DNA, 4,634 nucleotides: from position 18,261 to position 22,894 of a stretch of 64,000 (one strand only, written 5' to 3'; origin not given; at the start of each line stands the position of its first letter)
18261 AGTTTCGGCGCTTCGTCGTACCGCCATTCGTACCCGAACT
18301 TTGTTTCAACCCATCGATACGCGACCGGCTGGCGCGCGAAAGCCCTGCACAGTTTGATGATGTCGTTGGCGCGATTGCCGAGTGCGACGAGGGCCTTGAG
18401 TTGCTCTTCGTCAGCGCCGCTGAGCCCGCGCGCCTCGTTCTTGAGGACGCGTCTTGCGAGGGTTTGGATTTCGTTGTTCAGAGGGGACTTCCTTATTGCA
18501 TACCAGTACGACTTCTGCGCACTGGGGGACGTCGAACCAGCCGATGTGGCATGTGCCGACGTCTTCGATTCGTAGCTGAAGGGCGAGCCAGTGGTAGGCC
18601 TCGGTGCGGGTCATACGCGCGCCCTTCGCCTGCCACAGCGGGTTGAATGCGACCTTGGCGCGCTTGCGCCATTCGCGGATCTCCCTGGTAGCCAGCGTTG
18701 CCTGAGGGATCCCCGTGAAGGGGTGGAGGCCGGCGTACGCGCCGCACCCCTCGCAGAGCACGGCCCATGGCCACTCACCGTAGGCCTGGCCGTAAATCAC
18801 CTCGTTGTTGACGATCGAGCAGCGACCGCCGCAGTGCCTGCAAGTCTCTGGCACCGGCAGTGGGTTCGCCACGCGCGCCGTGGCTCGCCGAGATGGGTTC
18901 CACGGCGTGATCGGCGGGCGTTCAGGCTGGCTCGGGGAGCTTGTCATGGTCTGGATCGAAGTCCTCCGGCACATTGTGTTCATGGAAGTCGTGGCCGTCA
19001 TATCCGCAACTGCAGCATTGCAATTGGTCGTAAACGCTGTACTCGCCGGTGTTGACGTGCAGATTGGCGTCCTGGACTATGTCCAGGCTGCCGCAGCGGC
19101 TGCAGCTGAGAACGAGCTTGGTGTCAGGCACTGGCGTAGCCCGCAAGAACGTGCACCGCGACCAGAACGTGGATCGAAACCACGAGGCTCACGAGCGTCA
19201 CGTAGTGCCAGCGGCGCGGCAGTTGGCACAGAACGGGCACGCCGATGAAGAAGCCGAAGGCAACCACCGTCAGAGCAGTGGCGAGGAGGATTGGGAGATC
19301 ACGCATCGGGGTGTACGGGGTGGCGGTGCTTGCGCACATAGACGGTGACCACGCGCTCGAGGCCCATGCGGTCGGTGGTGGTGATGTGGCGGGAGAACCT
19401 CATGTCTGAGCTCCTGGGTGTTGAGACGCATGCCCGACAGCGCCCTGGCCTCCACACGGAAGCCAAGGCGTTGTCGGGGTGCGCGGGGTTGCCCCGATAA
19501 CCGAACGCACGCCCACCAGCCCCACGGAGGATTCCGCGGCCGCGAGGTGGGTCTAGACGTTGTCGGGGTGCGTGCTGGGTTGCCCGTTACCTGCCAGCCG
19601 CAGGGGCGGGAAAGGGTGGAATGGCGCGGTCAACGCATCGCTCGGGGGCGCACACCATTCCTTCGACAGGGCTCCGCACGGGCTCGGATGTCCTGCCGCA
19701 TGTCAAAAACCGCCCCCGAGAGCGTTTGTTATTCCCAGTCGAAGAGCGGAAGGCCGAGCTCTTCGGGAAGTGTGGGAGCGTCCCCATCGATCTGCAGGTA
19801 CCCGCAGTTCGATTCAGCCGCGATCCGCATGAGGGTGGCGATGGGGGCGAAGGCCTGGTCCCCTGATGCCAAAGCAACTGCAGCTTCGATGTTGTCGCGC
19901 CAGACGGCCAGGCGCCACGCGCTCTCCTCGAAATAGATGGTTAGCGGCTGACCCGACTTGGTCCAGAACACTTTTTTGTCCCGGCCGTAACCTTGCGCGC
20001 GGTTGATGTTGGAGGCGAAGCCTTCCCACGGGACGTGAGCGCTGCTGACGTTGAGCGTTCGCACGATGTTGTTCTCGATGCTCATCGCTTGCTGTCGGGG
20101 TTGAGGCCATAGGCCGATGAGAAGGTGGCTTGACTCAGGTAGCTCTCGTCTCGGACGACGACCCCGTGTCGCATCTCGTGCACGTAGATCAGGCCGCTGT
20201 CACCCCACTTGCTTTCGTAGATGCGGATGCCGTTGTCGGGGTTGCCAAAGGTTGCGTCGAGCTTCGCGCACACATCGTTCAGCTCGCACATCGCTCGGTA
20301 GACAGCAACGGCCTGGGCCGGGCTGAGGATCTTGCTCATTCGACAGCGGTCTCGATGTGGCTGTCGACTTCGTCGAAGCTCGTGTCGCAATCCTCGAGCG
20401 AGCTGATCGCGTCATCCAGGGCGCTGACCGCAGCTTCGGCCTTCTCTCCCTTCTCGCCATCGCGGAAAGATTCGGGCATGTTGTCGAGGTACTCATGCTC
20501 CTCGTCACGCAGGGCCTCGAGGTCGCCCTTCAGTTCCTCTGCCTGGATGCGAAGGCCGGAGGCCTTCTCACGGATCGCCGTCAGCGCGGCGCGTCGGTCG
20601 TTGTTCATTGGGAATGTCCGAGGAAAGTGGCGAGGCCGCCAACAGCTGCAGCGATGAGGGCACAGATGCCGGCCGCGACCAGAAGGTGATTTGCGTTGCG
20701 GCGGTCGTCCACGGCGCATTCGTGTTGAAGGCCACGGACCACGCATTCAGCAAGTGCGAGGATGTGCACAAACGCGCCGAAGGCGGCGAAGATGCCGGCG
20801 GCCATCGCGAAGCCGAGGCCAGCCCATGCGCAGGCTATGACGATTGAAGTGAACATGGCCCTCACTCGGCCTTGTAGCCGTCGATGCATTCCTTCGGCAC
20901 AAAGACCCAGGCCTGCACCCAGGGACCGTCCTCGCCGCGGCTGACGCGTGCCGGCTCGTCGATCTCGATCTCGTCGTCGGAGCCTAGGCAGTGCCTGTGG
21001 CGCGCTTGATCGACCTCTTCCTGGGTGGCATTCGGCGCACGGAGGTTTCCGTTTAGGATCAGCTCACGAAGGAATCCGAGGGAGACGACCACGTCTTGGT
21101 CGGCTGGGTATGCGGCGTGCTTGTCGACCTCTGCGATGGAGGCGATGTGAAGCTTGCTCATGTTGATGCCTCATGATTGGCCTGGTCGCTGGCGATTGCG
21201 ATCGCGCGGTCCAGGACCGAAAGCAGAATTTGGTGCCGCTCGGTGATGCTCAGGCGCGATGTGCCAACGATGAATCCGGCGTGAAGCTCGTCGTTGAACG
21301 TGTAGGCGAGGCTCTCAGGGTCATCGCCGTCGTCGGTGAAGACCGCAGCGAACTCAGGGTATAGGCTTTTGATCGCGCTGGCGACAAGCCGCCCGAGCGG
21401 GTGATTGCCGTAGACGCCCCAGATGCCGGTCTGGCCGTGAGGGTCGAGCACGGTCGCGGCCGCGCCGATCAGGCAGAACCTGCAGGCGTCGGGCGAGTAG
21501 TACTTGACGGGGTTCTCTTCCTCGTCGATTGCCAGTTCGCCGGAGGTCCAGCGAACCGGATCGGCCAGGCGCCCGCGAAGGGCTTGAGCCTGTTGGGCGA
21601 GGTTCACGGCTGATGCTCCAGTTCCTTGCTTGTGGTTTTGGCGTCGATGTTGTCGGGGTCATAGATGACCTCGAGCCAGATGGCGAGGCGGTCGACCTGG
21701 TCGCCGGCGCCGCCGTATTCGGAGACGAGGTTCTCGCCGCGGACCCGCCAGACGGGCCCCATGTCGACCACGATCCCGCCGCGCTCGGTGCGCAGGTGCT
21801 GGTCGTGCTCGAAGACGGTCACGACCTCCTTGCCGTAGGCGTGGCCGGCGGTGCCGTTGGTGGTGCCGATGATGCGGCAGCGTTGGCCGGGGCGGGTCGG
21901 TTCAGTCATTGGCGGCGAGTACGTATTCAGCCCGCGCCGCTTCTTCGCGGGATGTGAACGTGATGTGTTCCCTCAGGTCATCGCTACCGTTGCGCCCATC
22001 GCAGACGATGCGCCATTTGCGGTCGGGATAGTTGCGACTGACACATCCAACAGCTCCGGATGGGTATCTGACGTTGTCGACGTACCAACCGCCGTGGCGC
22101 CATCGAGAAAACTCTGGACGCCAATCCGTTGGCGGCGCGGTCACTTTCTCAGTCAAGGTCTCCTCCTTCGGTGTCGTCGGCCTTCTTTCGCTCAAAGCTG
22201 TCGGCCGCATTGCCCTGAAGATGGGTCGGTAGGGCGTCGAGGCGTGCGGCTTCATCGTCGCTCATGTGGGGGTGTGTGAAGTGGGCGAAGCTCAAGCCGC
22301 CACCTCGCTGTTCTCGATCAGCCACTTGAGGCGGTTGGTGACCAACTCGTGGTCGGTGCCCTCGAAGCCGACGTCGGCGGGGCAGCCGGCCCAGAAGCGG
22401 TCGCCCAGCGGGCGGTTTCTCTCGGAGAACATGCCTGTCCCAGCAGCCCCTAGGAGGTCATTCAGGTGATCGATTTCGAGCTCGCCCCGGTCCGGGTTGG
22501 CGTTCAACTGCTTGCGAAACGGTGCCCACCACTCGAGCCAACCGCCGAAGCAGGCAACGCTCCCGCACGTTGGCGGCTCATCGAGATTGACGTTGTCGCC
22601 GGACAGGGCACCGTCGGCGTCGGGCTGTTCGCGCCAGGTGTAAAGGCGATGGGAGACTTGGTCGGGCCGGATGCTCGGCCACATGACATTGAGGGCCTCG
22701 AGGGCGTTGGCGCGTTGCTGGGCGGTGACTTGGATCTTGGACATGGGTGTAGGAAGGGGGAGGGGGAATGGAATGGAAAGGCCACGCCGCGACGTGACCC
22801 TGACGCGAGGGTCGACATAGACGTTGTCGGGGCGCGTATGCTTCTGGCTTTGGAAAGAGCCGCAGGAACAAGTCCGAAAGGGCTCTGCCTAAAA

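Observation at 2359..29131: Polar 13-bp word repeated 14 times only in the early/middle arm: a stoperator-like system in a non-actinobacterial-looking phage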

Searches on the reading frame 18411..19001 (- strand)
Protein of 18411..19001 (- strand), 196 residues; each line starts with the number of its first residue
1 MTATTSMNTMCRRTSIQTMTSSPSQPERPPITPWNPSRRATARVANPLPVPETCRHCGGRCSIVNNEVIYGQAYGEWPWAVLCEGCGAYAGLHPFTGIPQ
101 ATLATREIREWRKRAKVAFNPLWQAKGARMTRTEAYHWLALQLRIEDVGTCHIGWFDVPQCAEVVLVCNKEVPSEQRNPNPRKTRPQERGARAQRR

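Call 45: search_protein_families(library=pfam, proteins=[window:18411-19001:-], max_evalue=0.01)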
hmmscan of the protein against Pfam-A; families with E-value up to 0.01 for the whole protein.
window:18411-19001:- (196 aa): 1 family
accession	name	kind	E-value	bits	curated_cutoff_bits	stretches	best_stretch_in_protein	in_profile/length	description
PF11672.13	DUF3268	-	1.5e-33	116.2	28.4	1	51-170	2-120/121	zinc-finger-containing domain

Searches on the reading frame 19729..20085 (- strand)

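Call 34: search_protein_families(library=pfam, proteins=[window:19729-20085:-], max_evalue=0.01)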
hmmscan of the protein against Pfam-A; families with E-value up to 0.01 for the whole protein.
window:19729-20085:- (118 aa): 1 family
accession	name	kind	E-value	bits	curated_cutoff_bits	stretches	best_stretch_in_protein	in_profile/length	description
PF19419.5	DUF5983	-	6.5e-06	26.8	27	1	11-117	2-90/90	Family of unknown function (DUF5983) C-terminal domain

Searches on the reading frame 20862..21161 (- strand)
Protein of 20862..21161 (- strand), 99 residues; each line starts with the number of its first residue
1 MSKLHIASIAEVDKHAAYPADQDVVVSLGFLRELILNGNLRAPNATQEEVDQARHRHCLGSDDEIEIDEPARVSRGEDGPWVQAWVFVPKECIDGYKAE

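Call 34: search_protein_families(library=pfam, proteins=[window:20862-21161:-], max_evalue=0.01)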
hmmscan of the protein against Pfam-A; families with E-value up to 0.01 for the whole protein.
window:20862-21161:- (99 aa): 0 families

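Call 77: search_protein_families(library=phrogs, proteins=[window:20862-21161:-], max_evalue=0.01)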
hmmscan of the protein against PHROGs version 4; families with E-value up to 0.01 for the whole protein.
window:20862-21161:- (99 aa): 1 family
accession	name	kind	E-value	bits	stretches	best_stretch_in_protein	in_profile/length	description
phrog_6739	-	unknown function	0.00075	20.8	1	49-89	69-110/158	-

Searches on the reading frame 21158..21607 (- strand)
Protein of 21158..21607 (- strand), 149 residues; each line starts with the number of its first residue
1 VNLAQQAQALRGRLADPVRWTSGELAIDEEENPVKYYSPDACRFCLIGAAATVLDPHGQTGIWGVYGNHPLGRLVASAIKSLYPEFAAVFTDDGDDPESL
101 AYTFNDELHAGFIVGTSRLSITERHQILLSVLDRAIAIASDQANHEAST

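Call 34: search_protein_families(library=pfam, proteins=[window:21158-21607:-], max_evalue=0.01)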
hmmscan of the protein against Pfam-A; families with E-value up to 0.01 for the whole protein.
window:21158-21607:- (149 aa): 1 family
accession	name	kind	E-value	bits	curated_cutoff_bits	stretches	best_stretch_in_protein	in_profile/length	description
PF19698.5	DUF6197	-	3.7e-05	24.4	24.6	1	6-109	9-95/111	Family of unknown function (DUF6197)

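Call 77: search_protein_families(library=phrogs, proteins=[window:21158-21607:-], max_evalue=0.01)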
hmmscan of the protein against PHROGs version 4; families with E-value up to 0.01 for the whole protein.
window:21158-21607:- (149 aa): 0 families

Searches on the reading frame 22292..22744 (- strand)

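Call 34: search_protein_families(library=pfam, proteins=[window:22292-22744:-], max_evalue=0.01)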
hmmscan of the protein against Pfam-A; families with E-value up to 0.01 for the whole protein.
window:22292-22744:- (150 aa): 0 families

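Call 77: search_protein_families(library=phrogs, proteins=[window:22292-22744:-], max_evalue=0.01)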
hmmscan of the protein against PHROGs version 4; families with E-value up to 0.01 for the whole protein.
window:22292-22744:- (150 aa): 1 family
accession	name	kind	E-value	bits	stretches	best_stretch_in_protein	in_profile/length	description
phrog_889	-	unknown function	0.0022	18.6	1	10-75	12-78/162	-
